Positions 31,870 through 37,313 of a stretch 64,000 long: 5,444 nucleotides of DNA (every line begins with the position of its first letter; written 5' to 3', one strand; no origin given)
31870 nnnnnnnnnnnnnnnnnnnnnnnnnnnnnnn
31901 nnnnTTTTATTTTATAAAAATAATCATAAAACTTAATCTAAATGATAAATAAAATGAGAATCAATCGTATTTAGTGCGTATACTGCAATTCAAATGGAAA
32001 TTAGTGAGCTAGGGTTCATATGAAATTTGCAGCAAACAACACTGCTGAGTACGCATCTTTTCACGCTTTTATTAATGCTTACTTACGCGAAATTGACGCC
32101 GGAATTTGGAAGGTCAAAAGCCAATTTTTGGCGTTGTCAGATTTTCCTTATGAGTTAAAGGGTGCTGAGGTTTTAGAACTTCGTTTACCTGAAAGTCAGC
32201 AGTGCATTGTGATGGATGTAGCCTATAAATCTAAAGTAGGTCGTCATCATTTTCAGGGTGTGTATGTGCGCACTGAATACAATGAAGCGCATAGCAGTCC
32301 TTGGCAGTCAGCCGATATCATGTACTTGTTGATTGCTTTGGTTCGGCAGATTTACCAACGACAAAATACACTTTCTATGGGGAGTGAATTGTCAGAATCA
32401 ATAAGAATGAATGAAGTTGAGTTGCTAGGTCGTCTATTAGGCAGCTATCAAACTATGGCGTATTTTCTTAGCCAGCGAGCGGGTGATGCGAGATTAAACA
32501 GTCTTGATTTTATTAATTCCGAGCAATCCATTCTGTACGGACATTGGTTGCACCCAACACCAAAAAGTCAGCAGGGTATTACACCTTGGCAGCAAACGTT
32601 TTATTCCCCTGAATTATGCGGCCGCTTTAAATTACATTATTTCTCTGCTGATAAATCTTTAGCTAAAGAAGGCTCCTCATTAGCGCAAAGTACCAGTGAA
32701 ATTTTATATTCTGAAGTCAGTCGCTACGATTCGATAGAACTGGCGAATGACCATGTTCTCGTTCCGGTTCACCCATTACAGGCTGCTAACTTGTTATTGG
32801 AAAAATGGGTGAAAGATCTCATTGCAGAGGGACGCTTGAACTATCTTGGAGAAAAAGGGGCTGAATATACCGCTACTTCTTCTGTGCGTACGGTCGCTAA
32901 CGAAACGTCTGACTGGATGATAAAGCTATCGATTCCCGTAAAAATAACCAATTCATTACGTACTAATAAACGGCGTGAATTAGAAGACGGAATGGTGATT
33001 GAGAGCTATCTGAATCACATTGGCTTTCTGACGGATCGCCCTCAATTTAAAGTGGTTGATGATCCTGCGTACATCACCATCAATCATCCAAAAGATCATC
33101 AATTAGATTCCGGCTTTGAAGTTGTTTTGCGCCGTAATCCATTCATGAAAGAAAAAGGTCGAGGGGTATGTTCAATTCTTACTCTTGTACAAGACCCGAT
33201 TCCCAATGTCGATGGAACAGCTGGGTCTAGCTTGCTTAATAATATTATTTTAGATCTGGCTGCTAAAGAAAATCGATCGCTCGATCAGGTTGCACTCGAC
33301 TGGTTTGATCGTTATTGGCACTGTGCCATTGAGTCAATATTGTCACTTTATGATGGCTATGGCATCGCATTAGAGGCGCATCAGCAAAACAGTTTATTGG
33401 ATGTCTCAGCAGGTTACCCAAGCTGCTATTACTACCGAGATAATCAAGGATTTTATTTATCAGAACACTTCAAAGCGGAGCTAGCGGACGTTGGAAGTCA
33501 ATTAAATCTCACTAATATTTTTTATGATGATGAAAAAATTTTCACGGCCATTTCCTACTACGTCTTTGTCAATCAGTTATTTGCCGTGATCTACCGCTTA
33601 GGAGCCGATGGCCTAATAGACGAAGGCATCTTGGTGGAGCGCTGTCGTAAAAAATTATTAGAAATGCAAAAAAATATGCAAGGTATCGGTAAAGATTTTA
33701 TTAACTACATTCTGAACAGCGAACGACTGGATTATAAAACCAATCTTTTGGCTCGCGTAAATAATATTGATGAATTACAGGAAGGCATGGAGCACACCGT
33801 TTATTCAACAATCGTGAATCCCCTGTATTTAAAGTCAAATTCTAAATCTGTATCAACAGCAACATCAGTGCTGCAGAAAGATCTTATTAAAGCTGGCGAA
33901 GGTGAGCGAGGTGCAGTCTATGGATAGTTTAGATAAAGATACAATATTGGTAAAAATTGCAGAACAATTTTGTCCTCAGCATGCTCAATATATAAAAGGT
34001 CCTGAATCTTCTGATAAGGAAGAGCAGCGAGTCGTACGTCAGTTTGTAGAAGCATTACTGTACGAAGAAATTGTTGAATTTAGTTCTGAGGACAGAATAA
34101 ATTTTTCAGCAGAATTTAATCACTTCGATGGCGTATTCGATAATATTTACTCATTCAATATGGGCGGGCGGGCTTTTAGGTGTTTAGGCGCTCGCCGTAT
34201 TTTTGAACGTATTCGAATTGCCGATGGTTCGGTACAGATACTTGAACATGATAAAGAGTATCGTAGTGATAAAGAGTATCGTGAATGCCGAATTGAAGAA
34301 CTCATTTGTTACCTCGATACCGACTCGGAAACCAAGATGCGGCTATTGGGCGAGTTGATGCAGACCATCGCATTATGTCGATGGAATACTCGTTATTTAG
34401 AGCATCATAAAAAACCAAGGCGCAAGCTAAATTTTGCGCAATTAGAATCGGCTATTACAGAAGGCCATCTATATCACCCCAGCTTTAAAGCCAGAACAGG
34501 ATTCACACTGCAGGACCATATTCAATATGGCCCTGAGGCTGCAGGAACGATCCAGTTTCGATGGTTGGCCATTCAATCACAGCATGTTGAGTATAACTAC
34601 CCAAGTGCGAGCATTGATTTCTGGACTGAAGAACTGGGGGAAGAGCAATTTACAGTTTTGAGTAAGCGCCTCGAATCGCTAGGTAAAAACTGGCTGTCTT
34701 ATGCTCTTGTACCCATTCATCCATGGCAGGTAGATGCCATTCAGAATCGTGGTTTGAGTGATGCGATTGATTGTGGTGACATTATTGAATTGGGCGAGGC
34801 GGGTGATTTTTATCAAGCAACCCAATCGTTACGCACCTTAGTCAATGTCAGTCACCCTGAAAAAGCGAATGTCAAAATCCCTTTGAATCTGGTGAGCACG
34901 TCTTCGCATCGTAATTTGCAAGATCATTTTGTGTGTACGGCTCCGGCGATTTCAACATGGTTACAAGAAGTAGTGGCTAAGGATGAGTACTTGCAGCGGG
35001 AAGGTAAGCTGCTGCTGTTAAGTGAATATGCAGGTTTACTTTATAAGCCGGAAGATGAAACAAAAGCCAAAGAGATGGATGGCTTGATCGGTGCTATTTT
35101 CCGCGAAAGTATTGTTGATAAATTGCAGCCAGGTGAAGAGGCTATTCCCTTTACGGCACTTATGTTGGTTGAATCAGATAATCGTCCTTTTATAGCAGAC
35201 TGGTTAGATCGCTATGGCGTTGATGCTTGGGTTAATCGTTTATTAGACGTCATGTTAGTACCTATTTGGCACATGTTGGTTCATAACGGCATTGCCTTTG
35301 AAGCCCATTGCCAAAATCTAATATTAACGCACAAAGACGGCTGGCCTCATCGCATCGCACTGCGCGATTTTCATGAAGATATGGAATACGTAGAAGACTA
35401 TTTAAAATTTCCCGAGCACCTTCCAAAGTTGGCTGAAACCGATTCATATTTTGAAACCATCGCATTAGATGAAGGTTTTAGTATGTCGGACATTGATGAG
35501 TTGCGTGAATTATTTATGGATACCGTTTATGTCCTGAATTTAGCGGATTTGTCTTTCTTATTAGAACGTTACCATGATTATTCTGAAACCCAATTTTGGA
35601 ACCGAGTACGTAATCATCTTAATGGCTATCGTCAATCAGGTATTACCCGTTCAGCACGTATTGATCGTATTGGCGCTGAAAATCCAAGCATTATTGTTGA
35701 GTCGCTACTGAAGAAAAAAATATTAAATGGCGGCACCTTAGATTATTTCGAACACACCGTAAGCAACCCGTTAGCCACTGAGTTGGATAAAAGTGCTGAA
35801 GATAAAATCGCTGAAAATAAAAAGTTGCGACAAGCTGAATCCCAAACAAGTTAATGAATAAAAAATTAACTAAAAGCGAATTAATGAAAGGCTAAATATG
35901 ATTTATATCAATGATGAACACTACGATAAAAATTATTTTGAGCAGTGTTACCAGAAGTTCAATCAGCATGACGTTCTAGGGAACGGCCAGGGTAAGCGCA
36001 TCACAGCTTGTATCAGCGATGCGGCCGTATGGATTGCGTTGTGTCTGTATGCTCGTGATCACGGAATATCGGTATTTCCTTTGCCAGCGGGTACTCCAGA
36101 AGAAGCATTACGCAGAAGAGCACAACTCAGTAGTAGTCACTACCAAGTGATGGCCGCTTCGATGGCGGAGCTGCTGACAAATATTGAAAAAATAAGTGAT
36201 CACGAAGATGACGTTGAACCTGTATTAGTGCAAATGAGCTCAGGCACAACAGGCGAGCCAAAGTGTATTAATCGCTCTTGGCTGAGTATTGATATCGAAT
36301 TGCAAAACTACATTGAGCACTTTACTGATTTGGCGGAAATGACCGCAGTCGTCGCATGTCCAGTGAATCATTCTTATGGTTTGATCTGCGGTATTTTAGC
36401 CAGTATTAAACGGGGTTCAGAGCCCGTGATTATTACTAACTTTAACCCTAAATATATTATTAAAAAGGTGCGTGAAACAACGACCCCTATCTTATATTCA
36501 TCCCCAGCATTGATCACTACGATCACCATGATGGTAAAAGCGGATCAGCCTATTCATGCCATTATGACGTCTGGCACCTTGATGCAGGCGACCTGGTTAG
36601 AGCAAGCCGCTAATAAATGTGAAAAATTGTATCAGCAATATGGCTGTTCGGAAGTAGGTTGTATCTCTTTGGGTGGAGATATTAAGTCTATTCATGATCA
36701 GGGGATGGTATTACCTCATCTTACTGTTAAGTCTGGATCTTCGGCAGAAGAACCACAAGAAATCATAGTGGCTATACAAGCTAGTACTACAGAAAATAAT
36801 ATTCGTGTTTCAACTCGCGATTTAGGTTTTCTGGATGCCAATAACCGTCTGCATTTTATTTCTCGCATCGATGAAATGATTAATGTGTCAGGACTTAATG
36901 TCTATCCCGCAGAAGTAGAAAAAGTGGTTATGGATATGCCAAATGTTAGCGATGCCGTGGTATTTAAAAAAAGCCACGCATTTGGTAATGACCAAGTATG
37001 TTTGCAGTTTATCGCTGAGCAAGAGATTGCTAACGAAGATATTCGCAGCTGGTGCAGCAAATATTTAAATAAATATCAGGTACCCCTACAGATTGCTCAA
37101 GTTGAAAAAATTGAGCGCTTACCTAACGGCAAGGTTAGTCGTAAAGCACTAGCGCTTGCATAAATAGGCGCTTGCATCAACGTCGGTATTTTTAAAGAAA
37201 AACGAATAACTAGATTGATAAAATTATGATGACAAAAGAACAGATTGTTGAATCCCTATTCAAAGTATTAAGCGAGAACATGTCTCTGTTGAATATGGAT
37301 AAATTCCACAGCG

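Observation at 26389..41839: Petrobactin-type cluster with built-in polyamine supply and two distinct carboxyspermidine dehydrogenases but no agmatinase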

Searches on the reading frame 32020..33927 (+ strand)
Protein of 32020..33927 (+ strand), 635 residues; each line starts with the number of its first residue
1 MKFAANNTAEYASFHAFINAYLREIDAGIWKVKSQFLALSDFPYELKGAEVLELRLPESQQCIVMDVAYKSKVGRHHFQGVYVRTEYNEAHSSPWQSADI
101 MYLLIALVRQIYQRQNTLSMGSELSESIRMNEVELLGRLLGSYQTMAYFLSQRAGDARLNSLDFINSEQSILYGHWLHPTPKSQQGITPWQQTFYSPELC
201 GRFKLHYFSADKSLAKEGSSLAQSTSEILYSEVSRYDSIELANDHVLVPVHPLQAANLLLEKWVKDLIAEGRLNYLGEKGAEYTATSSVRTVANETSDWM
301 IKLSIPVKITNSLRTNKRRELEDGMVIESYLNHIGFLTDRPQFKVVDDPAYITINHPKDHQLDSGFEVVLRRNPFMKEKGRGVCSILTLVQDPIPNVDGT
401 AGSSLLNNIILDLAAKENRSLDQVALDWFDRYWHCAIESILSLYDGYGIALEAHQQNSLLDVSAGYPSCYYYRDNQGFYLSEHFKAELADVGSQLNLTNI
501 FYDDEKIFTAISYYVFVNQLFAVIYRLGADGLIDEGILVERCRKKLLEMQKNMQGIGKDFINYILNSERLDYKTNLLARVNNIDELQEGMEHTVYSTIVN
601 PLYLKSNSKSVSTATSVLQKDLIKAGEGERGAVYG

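Call 3: search_protein_families(library=pfam, proteins=[window:32020-33927:+])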
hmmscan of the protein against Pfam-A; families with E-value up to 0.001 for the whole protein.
window:32020-33927:+ (635 aa): 2 families
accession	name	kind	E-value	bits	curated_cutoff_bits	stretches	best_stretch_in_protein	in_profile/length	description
PF04183.18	IucA_IucC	-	7.7e-56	189.8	25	1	163-389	1-237/239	IucA / IucC family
PF06276.17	FhuF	-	1.5e-30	107.3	25.2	1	427-587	2-160/161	Ferric iron reductase FhuF-like transporter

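Call 4: search_protein_families(library=ncbifam, proteins=[window:32020-33927:+])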
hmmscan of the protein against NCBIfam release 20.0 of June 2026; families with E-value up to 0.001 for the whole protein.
window:32020-33927:+ (635 aa): 3 families
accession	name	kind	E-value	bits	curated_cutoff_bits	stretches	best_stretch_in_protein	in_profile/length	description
NF033586.1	staphy_B_SbnF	exception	1.3e-15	57.2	900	1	133-323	102-298/577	staphyloferrin B biosynthesis protein SbnF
NF041038.1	FslA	exception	1.4e-14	53.3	1000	1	168-480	190-510/640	rhizoferrin biosynthesis protein FslA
NF033583.1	staphy_B_SbnC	exception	1.7e-08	33.3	700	1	150-336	120-313/584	staphyloferrin B biosynthesis protein SbnC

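Call 103: search_solved_structures(query=window:32020-33927:+, max_evalue=1e-10)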
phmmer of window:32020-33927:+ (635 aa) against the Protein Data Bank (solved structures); distinct sequences matched with E-value up to 1e-10: 5.
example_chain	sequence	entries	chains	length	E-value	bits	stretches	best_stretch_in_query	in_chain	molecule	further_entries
5jm7_A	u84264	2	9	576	2e-48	168.7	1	158-603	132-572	Aerobactin synthase IucA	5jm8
2w02_A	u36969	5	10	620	4.2e-26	95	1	54-576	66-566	ACSD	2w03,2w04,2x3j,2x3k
3ffe_A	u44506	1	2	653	5.2e-26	94.7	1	54-576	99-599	AcsD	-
3to3_A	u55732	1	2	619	1.9e-11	46.6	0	157-334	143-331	Petrobactin biosynthesis protein AsbB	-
6cn7_A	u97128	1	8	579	3.7e-11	45.6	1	132-478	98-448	Aerobactin synthase IucC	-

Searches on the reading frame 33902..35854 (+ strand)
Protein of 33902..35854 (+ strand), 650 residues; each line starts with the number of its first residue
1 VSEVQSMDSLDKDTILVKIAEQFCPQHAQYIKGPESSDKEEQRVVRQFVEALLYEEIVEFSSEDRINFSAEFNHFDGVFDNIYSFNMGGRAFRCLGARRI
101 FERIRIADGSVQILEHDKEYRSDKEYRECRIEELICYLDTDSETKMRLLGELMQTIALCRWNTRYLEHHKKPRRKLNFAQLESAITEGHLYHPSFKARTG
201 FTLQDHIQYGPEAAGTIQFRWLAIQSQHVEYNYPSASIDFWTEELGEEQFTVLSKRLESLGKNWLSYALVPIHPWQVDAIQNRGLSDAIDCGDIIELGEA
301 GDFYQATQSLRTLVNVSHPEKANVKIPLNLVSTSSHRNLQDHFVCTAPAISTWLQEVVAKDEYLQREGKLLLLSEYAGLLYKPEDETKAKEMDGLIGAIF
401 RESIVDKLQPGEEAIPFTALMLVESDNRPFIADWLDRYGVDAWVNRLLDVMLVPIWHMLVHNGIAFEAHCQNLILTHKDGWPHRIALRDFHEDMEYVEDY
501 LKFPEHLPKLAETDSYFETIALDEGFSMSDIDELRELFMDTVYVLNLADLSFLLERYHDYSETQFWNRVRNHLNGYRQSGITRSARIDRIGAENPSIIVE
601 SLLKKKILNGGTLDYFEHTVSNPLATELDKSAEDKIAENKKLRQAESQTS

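Call 3: search_protein_families(library=pfam, proteins=[window:33902-35854:+])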
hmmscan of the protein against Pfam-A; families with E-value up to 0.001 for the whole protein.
window:33902-35854:+ (650 aa): 2 families
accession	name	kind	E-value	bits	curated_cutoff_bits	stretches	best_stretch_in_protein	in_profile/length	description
PF04183.18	IucA_IucC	-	9.7e-66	222.2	25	1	178-421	2-238/239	IucA / IucC family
PF06276.17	FhuF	-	1.3e-26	94.5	25.2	1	442-586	2-132/161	Ferric iron reductase FhuF-like transporter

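Call 4: search_protein_families(library=ncbifam, proteins=[window:33902-35854:+])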
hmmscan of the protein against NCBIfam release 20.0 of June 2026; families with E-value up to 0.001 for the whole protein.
window:33902-35854:+ (650 aa): 3 families
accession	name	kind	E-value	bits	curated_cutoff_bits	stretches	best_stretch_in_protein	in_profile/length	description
NF033586.1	staphy_B_SbnF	exception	6e-107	358.7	900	1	38-625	4-576/577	staphyloferrin B biosynthesis protein SbnF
NF041038.1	FslA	exception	2.8e-32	111.8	1000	1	177-574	185-578/640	rhizoferrin biosynthesis protein FslA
NF033583.1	staphy_B_SbnC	exception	2.3e-21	75.7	700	1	190-494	147-448/584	staphyloferrin B biosynthesis protein SbnC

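Call 39: find_related_loci(query=window:33902-35854:+, collection=genome_contigs, flank=10000)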
Query window:33902-35854:+ (650 aa) in genome_contigs; peptide patterns used: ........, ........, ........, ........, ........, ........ (x = any residue, [..] = any of these).
56 stretches matched a pattern; 5 encode a relative of the query (tblastn E <= 1e-3); 5 distinct loci.
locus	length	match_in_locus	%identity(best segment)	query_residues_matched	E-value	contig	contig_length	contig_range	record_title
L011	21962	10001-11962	88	1-648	0e+0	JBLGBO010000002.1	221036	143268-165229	MAG: Oleispira sp. isolate 3300055293_56 Ga0535675_0000018, whole genome shotgun sequence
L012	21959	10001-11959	85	1-650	0e+0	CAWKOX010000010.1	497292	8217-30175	MAG: uncultured Gammaproteobacteria bacterium isolate MFD03551.bin.1.145 genome assembly, contig: contig_30394, whole ge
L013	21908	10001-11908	83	4-635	0e+0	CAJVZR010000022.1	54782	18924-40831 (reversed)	MAG TPA_asm: uncultured Oleispira sp. isolate SRR5469033_bin.57_MetaBAT_v2.12.1_MAG genome assembly, contig: NODE_323_le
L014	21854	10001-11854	76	1-625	0e+0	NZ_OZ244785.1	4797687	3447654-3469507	MAG: Bacterioplanoides sp. isolate 1d998697-e58e-4f46-9b81-215a7e1dcb23 chromosome 1, complete sequence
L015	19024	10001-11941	80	1-650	0e+0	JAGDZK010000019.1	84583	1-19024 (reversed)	MAG: Bermanella sp. isolate FR12gam3 FR12DL_contig_9832, whole genome shotgun sequence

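Call 101: search_solved_structures(query=window:33902-35854:+, max_evalue=1e-10)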
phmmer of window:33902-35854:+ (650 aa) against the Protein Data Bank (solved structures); distinct sequences matched with E-value up to 1e-10: 10.
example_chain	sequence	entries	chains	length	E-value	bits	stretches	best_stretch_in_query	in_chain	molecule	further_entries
3to3_A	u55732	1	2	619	6.9e-96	325.3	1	27-627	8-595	Petrobactin biosynthesis protein AsbB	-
6cn7_A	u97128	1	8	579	4.4e-48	167.4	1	186-509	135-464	Aerobactin synthase IucC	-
5o7o_A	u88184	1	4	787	5.6e-45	157.2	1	175-512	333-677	Desferrioxamine siderophore biosynthesis protein dfoC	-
2x0o_A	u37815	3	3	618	5.3e-41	144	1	176-512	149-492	ALCALIGIN BIOSYNTHESIS PROTEIN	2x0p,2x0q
11iz_B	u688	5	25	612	2.2e-39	138.7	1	177-504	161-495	DesD | Desferrioxamine synthetase DesD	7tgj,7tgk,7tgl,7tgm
7tgn_A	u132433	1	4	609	5.7e-37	130.7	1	178-504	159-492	Desferrioxamine synthetase DesD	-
9nom_A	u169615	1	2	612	2.4e-35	125.3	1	176-499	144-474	NcdF, a non-ribosomal independent siderophore synthetase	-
6p63_A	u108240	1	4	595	8.3e-35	123.6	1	172-511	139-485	Siderophore Synthetase Type C DesD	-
6nl2_A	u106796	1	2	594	3e-34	121.7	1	172-511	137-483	desferrioxamine E biosynthesis protein DesD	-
6xrc_A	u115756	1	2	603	3e-34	121.7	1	172-511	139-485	Desferrioxamine E biosynthesis protein DesD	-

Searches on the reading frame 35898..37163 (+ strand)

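Call 3: search_protein_families(library=pfam, proteins=[window:35898-37163:+])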
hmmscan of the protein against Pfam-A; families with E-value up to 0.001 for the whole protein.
window:35898-37163:+ (421 aa): 2 families
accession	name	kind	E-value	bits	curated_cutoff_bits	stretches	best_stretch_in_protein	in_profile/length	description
PF00501.34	AMP-binding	-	2.7e-14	53.2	29.9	1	100-278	156-354/384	AMP-binding enzyme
PF13193.12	AMP-binding_C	-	1e-05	26.8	24.5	1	339-412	1-76/76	AMP-binding enzyme C-terminal domain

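Call 4: search_protein_families(library=ncbifam, proteins=[window:35898-37163:+])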
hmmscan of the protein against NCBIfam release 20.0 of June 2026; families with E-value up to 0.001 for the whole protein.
window:35898-37163:+ (421 aa): 95 families (the best 25 are shown)
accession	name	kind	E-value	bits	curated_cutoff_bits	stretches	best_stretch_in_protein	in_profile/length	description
NF006167.0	PRK08308.1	equivalog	2.8e-149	497.5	513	1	1-419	1-408/414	acyl-CoA synthetase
NF004837.0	PRK06187.1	subfamily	8.2e-33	113.4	476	2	304-418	402-518/531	long-chain-fatty-acid--CoA ligase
NF004114.0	PRK05605.1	equivalog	1.1e-30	106.5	766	2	303-417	448-564/575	long-chain-fatty-acid--CoA ligase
NF005797.0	PRK07638.1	equivalog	9e-30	103.6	518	2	297-417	356-474/487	acyl-CoA synthetase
TIGR01923.1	menE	equivalog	4e-29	101.7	330.15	1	84-418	87-442/442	o-succinylbenzoate--CoA ligase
NF002966.0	PRK03640.1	equivalog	2.9e-26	92.1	556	1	303-418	361-476/483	o-succinylbenzoate--CoA ligase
NF005801.1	PRK07656.1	equivalog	4.5e-25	88.2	657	2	297-418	376-499/500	FadD3 family acyl-CoA ligase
TIGR03098.1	ligase_PEP_1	hypoth_equivalog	8.2e-25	87.2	592.35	1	296-419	390-515/517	acyl-CoA ligase (AMP-forming), exosortase A system-associated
NF006181.0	PRK08314.1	subfamily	2.3e-24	85.6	705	2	305-418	433-550/563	long-chain-fatty-acid--CoA ligase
NF038344.1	bile_CoA_BaiB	exception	1.2e-23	83.3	650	1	84-418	135-497/504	bile acid--CoA ligase BaiB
NF009921.1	PRK13382.1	exception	1.3e-22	80.3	850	1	304-418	412-528/529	acyl-CoA ligase FadD12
NF004511.1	PRK05852.1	equivalog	2.1e-22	79.5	650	1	304-419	384-501/505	FadD7 family fatty acid--CoA ligase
NF009071.0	PRK12406.1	subfamily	4.4e-22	78.2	701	1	300-418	378-498/510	acyl-CoA synthetase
NF052269.1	Staph_lig_FadD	equivalog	7.2e-22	77.4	650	2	303-418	372-489/499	long-chain-fatty-acid--CoA ligase FadD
NF005877.1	PRK07824.1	equivalog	3.2e-21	75.8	345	1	90-419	27-359/362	o-succinylbenzoate--CoA ligase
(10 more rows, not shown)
